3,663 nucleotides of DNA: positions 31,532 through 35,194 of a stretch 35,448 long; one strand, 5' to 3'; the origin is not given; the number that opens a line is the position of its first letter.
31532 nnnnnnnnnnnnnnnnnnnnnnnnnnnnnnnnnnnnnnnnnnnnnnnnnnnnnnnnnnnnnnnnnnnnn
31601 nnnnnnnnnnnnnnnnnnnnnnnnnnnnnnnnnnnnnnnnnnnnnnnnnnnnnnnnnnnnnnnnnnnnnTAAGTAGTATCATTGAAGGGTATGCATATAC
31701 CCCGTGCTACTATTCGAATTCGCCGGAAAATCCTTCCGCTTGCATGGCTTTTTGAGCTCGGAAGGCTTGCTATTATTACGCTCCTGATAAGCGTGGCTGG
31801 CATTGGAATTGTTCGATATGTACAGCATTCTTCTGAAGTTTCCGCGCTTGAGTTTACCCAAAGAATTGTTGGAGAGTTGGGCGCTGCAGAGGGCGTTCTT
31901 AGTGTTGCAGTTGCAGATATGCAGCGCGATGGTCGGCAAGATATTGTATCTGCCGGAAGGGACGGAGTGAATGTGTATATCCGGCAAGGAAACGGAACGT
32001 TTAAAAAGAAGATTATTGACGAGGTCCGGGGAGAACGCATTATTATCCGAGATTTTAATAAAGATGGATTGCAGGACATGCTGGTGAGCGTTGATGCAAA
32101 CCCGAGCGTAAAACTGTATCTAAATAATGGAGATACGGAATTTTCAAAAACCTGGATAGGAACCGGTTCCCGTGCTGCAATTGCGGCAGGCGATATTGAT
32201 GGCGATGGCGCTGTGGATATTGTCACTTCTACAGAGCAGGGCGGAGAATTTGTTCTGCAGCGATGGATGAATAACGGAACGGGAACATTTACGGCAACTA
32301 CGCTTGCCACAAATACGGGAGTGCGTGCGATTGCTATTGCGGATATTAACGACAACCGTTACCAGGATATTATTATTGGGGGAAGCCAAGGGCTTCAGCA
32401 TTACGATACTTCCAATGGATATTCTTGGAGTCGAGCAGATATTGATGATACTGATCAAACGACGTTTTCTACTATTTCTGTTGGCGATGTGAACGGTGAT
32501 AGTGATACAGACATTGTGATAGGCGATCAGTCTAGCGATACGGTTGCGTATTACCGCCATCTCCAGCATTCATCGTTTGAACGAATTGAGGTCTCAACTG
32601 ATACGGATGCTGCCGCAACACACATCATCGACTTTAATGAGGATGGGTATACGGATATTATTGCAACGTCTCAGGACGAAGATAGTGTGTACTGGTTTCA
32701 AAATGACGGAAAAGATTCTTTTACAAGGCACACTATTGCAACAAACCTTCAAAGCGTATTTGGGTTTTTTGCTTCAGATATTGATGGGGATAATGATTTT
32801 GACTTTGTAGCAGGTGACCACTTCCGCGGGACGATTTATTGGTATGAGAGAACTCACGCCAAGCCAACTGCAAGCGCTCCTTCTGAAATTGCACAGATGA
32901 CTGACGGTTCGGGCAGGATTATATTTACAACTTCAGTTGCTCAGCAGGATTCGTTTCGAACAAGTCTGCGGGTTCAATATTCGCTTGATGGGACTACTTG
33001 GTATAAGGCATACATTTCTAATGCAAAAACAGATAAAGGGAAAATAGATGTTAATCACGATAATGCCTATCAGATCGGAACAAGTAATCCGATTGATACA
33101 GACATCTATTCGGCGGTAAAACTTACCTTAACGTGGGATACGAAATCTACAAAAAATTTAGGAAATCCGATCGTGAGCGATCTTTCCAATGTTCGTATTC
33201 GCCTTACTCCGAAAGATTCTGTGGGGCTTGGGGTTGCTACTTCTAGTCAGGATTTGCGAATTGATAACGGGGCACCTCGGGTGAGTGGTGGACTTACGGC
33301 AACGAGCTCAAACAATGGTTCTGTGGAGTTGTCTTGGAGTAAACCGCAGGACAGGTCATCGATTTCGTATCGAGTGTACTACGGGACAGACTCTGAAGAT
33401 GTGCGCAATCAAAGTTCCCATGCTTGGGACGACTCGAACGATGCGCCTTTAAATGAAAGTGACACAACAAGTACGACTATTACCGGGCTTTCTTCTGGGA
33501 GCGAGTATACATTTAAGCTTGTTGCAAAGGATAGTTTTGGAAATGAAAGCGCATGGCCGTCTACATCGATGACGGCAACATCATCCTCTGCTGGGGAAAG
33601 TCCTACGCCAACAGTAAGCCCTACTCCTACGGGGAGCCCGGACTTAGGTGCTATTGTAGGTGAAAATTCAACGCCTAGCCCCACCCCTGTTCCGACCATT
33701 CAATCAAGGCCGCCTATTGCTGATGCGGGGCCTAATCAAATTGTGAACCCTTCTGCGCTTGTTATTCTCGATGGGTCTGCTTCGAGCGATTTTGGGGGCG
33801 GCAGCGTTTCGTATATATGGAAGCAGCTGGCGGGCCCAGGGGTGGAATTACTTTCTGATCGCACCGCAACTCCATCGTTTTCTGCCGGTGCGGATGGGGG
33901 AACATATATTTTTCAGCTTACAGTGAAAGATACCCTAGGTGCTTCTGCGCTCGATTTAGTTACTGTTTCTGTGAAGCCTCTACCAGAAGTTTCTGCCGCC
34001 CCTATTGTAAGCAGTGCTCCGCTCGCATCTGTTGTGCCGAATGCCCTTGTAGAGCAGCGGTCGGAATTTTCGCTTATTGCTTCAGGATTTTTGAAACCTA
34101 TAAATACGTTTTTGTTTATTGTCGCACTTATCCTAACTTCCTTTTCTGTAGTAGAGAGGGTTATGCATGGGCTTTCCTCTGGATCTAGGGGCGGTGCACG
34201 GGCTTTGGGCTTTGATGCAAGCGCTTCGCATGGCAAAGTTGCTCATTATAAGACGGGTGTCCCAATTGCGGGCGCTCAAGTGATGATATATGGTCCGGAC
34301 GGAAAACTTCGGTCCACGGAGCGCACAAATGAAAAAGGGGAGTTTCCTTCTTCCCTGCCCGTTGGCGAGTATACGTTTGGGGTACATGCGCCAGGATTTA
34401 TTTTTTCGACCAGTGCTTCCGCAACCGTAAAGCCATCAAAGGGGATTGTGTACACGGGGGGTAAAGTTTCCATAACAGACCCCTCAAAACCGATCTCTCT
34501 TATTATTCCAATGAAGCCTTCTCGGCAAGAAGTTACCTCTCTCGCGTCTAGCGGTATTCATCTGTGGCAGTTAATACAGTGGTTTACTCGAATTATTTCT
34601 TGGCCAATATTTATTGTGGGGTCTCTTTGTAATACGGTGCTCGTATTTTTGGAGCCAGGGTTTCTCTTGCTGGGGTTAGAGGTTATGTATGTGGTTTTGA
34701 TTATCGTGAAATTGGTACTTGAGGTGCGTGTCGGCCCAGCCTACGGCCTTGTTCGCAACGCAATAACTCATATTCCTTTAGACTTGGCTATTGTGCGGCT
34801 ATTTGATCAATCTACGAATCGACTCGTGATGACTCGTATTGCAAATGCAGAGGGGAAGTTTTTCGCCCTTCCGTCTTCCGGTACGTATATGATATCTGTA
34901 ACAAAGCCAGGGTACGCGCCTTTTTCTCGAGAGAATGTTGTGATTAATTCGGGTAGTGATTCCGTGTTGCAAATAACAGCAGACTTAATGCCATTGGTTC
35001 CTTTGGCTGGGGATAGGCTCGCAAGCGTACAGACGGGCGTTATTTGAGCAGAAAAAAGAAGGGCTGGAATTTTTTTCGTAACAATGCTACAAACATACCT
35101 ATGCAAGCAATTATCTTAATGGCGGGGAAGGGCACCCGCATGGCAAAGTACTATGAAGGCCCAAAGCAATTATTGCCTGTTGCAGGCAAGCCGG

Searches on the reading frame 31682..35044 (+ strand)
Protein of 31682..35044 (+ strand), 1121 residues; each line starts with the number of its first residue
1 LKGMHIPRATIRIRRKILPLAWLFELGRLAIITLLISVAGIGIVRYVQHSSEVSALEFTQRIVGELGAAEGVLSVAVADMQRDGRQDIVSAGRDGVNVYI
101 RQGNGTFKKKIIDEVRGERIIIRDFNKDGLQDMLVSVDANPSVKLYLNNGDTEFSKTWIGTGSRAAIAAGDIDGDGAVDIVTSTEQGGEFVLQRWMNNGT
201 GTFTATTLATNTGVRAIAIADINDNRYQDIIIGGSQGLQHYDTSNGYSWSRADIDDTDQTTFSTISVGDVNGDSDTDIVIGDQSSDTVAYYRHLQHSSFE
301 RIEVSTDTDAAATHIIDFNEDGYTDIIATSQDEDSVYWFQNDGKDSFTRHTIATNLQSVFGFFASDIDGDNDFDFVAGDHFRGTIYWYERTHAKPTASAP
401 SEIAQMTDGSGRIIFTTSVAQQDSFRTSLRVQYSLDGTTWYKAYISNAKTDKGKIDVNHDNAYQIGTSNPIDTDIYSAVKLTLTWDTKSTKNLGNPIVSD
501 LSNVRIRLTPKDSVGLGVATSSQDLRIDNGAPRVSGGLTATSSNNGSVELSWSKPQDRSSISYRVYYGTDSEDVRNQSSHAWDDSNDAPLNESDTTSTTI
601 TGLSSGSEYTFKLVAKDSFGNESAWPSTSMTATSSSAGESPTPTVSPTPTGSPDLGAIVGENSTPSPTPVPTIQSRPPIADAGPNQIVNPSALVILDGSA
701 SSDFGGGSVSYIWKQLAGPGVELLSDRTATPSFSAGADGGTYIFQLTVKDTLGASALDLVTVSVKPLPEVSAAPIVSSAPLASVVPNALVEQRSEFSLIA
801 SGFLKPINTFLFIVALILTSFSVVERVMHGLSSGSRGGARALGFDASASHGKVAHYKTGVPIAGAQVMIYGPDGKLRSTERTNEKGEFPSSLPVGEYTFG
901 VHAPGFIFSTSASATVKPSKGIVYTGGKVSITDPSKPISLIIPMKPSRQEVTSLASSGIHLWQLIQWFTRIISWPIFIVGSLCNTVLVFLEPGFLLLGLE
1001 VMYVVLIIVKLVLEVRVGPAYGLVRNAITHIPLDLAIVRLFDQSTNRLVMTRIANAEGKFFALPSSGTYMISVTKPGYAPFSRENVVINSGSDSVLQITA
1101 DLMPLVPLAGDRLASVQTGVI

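Call 8: search_protein_families(library=pfam, proteins=[window:31682-35044:+], max_evalue=1)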
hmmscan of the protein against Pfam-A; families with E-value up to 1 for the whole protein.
window:31682-35044:+ (1121 aa): 13 families
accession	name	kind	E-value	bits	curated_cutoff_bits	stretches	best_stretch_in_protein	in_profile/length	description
PF13517.12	FG-GAP_3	-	1.1e-33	116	26.9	7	124-181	1-60/61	FG-GAP-like repeat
PF13620.12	CarboxypepD_reg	-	8.1e-20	71.4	32.3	2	851-919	4-72/82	Carboxypeptidase regulatory-like domain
PF22352.2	K319L-like_PKD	-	4.8e-18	65.4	27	2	682-764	1-84/84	K319L-like, PKD domain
PF01839.29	FG-GAP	-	1e-15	57.6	22.1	4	263-281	3-21/37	FG-GAP repeat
PF00041.27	fn3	-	2.5e-09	37.7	25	1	532-623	3-78/84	Fibronectin type III domain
PF17210.9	SdrD_B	-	9.2e-08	32.7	29.7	2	860-912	22-75/112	SdrD B-like domain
PF18911.6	PKD_4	-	1.8e-06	28.3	27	1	677-760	3-81/85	PKD domain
PF16656.11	Pur_ac_phosph_N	-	0.00024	22.1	30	1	538-625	6-88/93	Purple acid Phosphatase, N-terminal domain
PF13715.12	CarbopepD_reg_2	-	0.00053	20.4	32.2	1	850-906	2-55/88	CarboxypepD_reg-like domain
PF25814.1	fn3_SORL1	-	0.0062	17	27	1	538-581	8-48/90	SORL1-like, fn3 domain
PF23743.1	Beta-prop_BBS7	-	0.096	12.4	27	0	174-238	181-245/299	BBS7 beta-propeller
PF14783.12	BBS2_Mid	-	0.11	13.1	27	0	314-357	3-46/108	Ciliary BBSome complex subunit 2, middle region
PF25059.1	FN3_DSCAM-DSCAML_C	-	0.22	12.3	39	1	575-643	28-89/89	DSCAM/DSCAML C-terminal Fn3-like domain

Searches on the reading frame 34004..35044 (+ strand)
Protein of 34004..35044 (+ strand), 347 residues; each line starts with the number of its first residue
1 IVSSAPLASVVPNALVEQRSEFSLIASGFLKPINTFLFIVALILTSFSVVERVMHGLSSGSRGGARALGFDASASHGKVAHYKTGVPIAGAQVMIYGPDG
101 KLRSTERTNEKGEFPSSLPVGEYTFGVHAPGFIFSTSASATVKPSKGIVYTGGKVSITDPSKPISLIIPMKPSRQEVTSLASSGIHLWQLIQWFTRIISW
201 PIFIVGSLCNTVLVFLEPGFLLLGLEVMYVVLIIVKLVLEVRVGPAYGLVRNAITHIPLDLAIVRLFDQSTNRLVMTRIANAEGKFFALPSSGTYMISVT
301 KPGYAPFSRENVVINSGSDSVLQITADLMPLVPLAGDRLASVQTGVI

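Call 8: search_protein_families(library=pfam, proteins=[window:34004-35044:+], max_evalue=1)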
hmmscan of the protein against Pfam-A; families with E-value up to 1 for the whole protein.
window:34004-35044:+ (347 aa): 4 families
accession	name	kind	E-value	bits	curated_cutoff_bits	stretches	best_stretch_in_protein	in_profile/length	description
PF13620.12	CarboxypepD_reg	-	1.8e-21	76.7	32.3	2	77-145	4-72/82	Carboxypeptidase regulatory-like domain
PF17210.9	SdrD_B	-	2.2e-06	28.3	29.7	2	86-139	22-76/112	SdrD B-like domain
PF13715.12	CarbopepD_reg_2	-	2.5e-05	24.7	32.2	1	76-132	2-55/88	CarboxypepD_reg-like domain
PF08308.17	PEGA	-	0.077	13.4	20.8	0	292-310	34-52/71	PEGA domain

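Call 14: search_protein_families(library=ncbifam, proteins=[window:34004-35044:+], max_evalue=0.01)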
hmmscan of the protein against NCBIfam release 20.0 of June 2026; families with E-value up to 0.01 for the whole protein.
window:34004-35044:+ (347 aa): 1 family
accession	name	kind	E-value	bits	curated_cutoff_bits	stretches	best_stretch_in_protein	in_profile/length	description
NF058648.1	ECF_sub_HI1622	equivalog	0.0039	17.2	100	0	80-121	31-72/180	NikL family nickel/cobalt ECF transporter subunit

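Call 70: predict_structure(alignment_id=A6)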
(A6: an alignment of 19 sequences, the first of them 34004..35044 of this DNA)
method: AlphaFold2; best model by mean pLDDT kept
length: 347 residues; sequences in the alignment: 19
mean_pLDDT: 72.2   pTM: 0.38
mean pLDDT of the five models: 72.2, 70.4, 69.0, 68.9, 68.4
residues with pLDDT >= 90: 57; 70-90: 165; 50-70: 59; < 50: 66
segments of 3 or more residues with pLDDT < 50: 9-11, 13-30, 54-73, 138-140, 176-178, 336-347
pLDDT, mean of each block of 10 residues (from residue 1): 47 43 40 63 65 45 30 65 82 90 88 82 88 64 58 79 79 58 64 76 85 87 87 82 71 93 93 90 85 92 93 73 86 57 37
secondary structure, 60 per line:
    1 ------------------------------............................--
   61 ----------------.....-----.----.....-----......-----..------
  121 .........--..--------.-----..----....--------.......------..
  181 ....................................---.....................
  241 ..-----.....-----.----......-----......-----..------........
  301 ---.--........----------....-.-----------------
elements in order: H31-58 E77-81 E92-96 E102-107 E121-129 E154-157 E166-172 H179-216 H220-242 E248-252 E263-268 E274-279 E293-300 E307-314 E325-328
